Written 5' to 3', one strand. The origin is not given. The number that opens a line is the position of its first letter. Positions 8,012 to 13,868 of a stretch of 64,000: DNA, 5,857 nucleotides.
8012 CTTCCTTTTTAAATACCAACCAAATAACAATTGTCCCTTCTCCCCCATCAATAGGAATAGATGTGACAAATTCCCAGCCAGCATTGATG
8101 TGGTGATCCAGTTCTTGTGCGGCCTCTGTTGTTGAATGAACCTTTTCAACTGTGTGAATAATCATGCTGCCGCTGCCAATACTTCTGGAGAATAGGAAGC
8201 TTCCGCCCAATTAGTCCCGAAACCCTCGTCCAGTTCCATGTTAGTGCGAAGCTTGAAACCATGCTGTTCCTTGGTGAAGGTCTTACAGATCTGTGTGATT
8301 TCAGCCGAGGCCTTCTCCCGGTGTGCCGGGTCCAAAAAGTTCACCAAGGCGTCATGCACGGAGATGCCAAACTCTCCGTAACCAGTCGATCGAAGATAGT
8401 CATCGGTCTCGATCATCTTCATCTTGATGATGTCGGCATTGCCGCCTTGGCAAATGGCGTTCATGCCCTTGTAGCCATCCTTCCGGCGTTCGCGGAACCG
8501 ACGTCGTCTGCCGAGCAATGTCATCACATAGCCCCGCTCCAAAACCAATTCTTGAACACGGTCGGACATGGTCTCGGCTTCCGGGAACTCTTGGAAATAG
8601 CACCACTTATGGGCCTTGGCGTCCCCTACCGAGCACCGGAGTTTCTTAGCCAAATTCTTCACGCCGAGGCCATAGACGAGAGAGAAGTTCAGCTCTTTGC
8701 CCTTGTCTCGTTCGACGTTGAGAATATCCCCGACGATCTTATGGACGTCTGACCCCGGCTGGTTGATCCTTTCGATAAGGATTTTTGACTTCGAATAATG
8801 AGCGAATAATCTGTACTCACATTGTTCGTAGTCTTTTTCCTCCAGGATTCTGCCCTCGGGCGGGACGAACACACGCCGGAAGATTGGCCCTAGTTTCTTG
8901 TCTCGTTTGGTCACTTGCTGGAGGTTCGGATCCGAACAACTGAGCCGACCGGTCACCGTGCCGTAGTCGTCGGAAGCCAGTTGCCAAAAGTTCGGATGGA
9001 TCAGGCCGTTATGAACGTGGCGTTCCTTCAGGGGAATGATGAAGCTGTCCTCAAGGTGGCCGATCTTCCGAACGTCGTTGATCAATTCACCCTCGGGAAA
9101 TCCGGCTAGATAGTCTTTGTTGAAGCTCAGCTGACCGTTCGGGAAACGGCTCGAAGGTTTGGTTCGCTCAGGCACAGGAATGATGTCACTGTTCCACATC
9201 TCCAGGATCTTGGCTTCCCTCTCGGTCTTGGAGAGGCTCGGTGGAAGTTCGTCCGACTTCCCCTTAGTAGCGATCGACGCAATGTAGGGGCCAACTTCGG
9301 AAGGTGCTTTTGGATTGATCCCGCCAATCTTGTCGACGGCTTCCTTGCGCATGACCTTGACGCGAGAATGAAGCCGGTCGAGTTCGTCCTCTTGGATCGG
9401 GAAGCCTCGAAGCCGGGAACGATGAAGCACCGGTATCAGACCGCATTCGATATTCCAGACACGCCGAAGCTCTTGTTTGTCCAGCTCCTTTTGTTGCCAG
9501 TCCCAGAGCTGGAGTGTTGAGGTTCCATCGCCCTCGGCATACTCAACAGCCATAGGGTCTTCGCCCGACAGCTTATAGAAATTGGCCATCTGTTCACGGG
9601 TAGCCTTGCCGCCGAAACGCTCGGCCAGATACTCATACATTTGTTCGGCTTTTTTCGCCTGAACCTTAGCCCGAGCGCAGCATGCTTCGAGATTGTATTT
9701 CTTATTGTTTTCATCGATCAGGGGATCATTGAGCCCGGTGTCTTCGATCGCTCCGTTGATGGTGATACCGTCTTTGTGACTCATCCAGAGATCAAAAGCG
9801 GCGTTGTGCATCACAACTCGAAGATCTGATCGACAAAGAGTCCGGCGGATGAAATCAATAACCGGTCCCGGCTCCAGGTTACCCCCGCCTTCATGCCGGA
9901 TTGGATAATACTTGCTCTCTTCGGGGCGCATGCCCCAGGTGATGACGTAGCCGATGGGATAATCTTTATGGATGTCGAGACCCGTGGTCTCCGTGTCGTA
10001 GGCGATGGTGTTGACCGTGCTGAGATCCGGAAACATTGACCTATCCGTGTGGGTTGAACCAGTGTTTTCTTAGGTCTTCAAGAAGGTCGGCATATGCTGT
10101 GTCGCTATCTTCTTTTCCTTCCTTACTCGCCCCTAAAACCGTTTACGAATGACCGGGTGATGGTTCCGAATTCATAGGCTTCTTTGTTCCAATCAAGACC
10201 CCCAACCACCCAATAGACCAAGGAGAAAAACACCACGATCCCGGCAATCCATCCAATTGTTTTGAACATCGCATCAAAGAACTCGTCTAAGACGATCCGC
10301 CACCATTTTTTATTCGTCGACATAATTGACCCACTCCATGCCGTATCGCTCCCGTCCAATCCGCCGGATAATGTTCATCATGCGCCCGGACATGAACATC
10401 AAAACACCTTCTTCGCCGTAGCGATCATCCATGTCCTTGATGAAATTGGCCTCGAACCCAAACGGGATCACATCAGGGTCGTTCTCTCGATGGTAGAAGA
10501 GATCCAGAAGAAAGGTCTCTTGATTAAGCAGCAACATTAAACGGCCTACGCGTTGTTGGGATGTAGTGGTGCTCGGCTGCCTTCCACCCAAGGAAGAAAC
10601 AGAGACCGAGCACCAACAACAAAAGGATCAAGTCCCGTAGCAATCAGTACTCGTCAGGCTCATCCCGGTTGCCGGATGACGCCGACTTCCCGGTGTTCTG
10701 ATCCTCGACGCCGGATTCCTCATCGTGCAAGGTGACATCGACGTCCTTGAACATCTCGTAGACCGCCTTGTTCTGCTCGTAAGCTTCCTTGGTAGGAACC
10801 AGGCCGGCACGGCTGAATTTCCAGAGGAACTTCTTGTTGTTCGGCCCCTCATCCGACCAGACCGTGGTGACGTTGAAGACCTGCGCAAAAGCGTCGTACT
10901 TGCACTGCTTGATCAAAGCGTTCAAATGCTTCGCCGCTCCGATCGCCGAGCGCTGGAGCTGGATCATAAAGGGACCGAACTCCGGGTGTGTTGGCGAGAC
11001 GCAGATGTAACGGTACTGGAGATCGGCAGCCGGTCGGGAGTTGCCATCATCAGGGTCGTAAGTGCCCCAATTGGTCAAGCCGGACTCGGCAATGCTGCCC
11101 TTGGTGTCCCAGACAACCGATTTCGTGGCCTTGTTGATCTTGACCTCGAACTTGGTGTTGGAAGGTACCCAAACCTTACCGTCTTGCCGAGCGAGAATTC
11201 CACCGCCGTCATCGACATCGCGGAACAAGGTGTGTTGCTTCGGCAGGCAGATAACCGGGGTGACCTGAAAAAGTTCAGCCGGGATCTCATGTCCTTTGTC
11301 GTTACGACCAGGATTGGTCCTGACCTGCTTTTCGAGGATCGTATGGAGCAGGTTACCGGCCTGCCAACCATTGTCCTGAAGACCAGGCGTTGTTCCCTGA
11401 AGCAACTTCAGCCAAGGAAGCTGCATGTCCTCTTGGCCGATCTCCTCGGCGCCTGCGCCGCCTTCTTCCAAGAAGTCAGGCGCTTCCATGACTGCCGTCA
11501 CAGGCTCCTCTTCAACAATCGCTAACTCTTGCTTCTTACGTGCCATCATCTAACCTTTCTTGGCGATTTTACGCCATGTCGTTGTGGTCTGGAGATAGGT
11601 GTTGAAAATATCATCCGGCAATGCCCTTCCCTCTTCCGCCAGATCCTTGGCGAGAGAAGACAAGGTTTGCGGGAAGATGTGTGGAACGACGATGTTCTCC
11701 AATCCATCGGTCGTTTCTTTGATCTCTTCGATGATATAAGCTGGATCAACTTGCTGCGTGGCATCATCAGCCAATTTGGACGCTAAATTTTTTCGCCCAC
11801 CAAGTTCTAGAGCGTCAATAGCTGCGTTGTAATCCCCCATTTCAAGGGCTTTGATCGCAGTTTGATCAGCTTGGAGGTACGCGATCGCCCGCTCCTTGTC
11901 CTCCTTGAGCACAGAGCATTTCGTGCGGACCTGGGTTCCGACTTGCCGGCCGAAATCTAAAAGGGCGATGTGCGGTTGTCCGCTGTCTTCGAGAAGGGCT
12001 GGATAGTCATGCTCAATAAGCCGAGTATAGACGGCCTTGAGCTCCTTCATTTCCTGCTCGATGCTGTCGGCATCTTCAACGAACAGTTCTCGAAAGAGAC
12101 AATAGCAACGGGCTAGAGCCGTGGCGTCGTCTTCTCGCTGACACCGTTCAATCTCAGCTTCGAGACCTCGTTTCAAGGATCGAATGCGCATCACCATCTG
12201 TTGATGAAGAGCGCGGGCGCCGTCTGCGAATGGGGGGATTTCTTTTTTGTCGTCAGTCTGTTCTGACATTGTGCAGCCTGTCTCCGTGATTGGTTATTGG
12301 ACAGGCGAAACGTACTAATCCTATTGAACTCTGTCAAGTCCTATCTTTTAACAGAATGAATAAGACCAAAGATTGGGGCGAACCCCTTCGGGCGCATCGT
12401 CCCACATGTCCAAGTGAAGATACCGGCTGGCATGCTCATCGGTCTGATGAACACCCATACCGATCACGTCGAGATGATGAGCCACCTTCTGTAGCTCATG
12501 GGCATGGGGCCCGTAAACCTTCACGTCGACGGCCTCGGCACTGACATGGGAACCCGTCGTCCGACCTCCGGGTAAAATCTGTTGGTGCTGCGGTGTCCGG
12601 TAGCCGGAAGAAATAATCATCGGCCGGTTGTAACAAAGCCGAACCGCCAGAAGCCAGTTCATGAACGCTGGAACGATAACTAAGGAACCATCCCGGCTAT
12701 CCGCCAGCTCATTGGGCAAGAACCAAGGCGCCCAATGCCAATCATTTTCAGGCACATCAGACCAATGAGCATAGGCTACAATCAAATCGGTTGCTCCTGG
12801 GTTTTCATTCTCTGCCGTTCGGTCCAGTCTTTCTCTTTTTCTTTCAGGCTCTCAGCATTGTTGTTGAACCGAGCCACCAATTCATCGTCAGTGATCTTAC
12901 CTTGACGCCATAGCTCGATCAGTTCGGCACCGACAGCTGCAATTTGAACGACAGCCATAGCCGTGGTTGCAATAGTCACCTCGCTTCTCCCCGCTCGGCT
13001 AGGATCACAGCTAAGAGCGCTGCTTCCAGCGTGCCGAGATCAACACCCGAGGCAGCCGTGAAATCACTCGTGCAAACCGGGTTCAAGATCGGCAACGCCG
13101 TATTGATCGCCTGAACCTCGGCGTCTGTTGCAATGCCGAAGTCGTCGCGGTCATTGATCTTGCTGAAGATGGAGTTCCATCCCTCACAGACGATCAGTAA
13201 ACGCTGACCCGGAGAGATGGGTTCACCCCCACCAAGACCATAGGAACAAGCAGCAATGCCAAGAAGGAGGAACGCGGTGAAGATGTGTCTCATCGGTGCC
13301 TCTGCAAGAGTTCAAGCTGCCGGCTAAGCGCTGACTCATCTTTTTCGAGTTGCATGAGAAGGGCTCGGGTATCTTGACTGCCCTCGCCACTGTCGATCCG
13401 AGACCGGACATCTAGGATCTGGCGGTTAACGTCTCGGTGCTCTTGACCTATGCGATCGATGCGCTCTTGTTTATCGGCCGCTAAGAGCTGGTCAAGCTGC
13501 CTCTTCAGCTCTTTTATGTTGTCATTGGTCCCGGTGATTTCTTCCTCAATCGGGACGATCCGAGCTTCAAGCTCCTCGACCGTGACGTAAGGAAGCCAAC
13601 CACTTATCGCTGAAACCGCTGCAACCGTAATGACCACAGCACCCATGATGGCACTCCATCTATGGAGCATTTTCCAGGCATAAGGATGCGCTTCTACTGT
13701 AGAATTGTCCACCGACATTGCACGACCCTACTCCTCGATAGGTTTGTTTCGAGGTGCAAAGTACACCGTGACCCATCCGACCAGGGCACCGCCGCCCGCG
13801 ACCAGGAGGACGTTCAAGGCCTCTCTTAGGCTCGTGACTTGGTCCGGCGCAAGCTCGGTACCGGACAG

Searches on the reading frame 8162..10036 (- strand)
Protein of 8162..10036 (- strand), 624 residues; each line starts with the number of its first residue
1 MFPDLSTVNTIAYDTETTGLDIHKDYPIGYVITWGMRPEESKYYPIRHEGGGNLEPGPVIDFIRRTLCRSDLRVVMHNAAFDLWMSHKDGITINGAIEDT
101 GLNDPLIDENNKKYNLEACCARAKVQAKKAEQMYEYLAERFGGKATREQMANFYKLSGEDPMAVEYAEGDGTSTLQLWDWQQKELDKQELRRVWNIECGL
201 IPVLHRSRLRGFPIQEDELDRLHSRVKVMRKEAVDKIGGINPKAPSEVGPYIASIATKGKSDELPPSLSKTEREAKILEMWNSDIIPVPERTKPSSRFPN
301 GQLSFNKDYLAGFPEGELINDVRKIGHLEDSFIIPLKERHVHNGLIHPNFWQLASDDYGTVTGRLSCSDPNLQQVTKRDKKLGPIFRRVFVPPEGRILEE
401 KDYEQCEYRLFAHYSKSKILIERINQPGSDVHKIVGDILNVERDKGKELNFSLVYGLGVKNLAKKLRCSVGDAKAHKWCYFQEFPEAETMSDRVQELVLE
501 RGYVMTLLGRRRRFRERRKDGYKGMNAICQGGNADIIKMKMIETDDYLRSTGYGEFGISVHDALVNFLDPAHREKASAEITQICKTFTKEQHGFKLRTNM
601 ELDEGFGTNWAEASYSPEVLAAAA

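Call 20: search_protein_families(library=phrogs, proteins=[window:8162-10036:-], max_evalue=0.01)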
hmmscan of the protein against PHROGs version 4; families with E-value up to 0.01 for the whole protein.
window:8162-10036:- (624 aa): 8 families
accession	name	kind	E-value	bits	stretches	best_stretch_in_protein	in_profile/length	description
phrog_17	-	DNA, RNA and nucleotide metabolism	8e-90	303.4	1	7-612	669-1232/1445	DNA polymerase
phrog_12241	-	DNA, RNA and nucleotide metabolism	3.2e-27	96.7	2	10-237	129-358/502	DNA polymerase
phrog_5995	-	DNA, RNA and nucleotide metabolism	3.8e-18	66.9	1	452-612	3-177/236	DNA polymerase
phrog_15971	-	DNA, RNA and nucleotide metabolism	1.4e-16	61.6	1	356-612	129-374/376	DNA polymerase I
phrog_2573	-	DNA, RNA and nucleotide metabolism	5.1e-15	56.5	1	400-570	21-231/336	DNA polymerase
phrog_10285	-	DNA, RNA and nucleotide metabolism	2.4e-08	34.4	0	508-585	227-297/321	DNA polymerase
phrog_23226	-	DNA, RNA and nucleotide metabolism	4.4e-07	29.8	1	359-417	302-360/611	DNA polymerase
phrog_6375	-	DNA, RNA and nucleotide metabolism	0.003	18.5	0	455-554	2-112/204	DNA polymerase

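Call 23: search_dna_similar(query=window:8162-10036:-, collection=phages, mode=protein, max_rows=15)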
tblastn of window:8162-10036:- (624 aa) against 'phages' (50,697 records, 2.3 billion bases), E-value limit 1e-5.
Records with a match: 3470; places in all: 3472; records where one place covers at least 80% of the query: 613.
Best place of each record, by identity: <60% 3470.
By first word of the organism name: Mycobacterium 1054; Vibrio 433; Staphylococcus 269; Salmonella 237; Microbacterium 194; Gordonia 131; Bacillus 110; Pseudomonas 105; Enterococcus 92; Klebsiella 81; and 86 more.
By host as written in the record: Mycobacterium smegmatis mc2 155 751; - 477; Mycobacterium smegmatis mc#155 153; Staphylococcus aureus 96; Microbacterium foliorum NRRL B-24224 92; Microbacterium foliorum NRRL B-24224 SEA 77; Gordonia terrae 3612 58; Mycobacterium smegmatis mc2155 52; and 519 more.
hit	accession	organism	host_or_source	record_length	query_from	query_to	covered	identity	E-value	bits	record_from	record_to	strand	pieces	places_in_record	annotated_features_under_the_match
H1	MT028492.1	Ochrobactrum phage vB_OspP_OH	Ochrobactrum sp. POC9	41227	11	618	97%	31.2%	2e-78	277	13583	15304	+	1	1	DNA polymerase I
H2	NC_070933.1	Ochrobactrum phage vB_OspP_OH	Ochrobactrum sp. POC9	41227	11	618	97%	31.2%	2e-78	277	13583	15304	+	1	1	DNA polymerase I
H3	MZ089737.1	Pseudomonas phage PSA28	wastewater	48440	1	614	98%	29.6%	2e-53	204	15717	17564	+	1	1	DNA polymerase I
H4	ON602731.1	Klebsiella phage VLCpiS6a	Klebsiella pneumoniae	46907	1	614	98%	29.5%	2e-53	204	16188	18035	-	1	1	DNA polymerase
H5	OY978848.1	Klebsiella phage vB_Kpn_K21lambda1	-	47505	1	614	98%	29.3%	3e-53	203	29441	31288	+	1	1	DNA polymerase I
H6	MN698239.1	Pelagibacter phage HTVC023P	Candidatus Pelagibacter sp. HTCC1062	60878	2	613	98%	28.8%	9e-57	213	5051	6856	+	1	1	DNA polymerase | endonuclease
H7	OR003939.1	Phage DSL-LC04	Gammaproteobacteria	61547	2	614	98%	28.6%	3e-55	209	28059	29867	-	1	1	DNA polymerase I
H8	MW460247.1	Burkholderia phage BCSR129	Burkholderia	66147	2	613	98%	28.6%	7e-46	181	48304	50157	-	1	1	hypothetical protein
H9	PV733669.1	Escherichia phage ES2-BCU-3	Escherichia coli (multidrug-resistant ...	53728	2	613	98%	28.4%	8e-56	211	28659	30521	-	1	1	DNA polymerase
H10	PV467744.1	Salmonella phage PK3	Salmonella sp.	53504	2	613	98%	28.4%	1e-55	210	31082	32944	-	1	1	DNA polymerase | putative structural protein | hypothetical protein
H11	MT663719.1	Salmonella phage S144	Salmonella enterica subsp. enterica ...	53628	2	613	98%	28.4%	1e-55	210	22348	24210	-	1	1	DNA polymerase alpha subunit | similar to hypothetical protein; ORF41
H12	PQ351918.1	Salmonella phage VB_ST-SA173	Salmonella enterica SA173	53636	2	613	98%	28.4%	1e-55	210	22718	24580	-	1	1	DNA polymerase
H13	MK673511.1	Salmonella phage ZCSE2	Salmonella enterica subsp. enterica ...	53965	2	613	98%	28.4%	1e-55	210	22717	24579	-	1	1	DNA polymerase I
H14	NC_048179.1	Salmonella phage ZCSE2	Salmonella enterica subsp. enterica ...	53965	2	613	98%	28.4%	1e-55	210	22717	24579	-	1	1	DNA polymerase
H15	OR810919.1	Klebsiella phage VB_KpM-AEV23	Klebsiella pneumoniae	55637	2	613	98%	28.3%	3e-55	209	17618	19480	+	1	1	DNA polymerase | promoter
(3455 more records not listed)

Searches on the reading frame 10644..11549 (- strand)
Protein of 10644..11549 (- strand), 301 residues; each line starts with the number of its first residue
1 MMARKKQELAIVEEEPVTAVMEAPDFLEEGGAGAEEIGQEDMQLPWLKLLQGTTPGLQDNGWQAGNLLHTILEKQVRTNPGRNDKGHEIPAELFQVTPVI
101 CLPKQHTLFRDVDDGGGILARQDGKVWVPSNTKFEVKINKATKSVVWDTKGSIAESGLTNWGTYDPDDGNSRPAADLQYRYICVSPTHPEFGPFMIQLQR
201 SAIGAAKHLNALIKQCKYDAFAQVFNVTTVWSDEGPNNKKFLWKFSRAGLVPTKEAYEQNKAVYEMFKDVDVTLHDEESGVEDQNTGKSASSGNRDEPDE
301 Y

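Call 20: search_protein_families(library=phrogs, proteins=[window:10644-11549:-], max_evalue=0.01)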
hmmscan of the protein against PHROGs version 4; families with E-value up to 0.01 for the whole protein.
window:10644-11549:- (301 aa): 1 family
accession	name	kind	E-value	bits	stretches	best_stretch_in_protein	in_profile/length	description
phrog_2402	-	unknown function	1.8e-18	68.1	2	181-290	164-283/292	-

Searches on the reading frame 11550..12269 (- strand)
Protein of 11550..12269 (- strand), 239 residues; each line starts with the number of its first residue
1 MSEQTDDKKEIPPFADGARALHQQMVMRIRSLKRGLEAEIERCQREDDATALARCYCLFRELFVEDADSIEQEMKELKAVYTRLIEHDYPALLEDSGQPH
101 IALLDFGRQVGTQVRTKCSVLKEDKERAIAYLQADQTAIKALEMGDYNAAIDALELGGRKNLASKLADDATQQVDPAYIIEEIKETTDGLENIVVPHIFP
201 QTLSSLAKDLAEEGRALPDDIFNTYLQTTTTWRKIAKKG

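Call 20: search_protein_families(library=phrogs, proteins=[window:11550-12269:-], max_evalue=0.01)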
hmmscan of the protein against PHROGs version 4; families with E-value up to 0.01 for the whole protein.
window:11550-12269:- (239 aa): 1 family
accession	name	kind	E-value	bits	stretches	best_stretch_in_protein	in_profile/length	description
phrog_2378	-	unknown function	1.8e-09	38.6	1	68-230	43-182/189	-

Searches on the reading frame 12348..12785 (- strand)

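Call 14: search_protein_families(library=phrogs, proteins=[window:12348-12785:-], max_evalue=0.01)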
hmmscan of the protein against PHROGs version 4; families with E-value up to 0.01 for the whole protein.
window:12348-12785:- (145 aa): 2 families
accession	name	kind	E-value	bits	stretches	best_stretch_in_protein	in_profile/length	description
phrog_17373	-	other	3.6e-17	63.8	1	3-127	4-122/224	peptidase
phrog_894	-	lysis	3.2e-15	57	1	22-142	50-175/389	endolysin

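Call 15: search_protein_families(library=pfam, proteins=[window:12348-12785:-], max_evalue=0.01)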
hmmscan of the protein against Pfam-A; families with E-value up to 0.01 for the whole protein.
window:12348-12785:- (145 aa): 2 families
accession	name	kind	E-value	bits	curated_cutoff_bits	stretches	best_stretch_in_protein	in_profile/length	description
PF08291.16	Peptidase_M15_3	-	2.8e-13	50.4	23.2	1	38-118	25-104/108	Peptidase M15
PF05951.18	Peptidase_M15_2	-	0.0013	18.9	27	1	52-127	70-147/153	Bacterial protein of unknown function (DUF882)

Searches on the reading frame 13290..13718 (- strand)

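Call 14: search_protein_families(library=phrogs, proteins=[window:13290-13718:-], max_evalue=0.01)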
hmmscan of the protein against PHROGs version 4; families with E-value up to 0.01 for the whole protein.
window:13290-13718:- (142 aa): 3 families
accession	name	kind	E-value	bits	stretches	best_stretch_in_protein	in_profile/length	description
phrog_739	-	lysis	1.6e-05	26.1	1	24-99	7-83/122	Rz-like spanin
phrog_1009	-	unknown function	4.2e-05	24.6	1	19-108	9-92/103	-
phrog_10340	-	lysis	0.0082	17.3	0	37-82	23-69/77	holin/anti-holin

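Call 15: search_protein_families(library=pfam, proteins=[window:13290-13718:-], max_evalue=0.01)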
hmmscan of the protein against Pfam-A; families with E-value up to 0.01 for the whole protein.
window:13290-13718:- (142 aa): 2 families
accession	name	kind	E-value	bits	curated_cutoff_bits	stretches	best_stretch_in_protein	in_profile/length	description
PF13874.11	Nup54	-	0.00048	20.6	30.5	1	44-140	28-121/140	Nucleoporin complex subunit 54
PF05278.17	PEARLI-4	-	0.0046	17.1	29.9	1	25-139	119-220/234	Arabidopsis phospholipase-like protein (PEARLI 4)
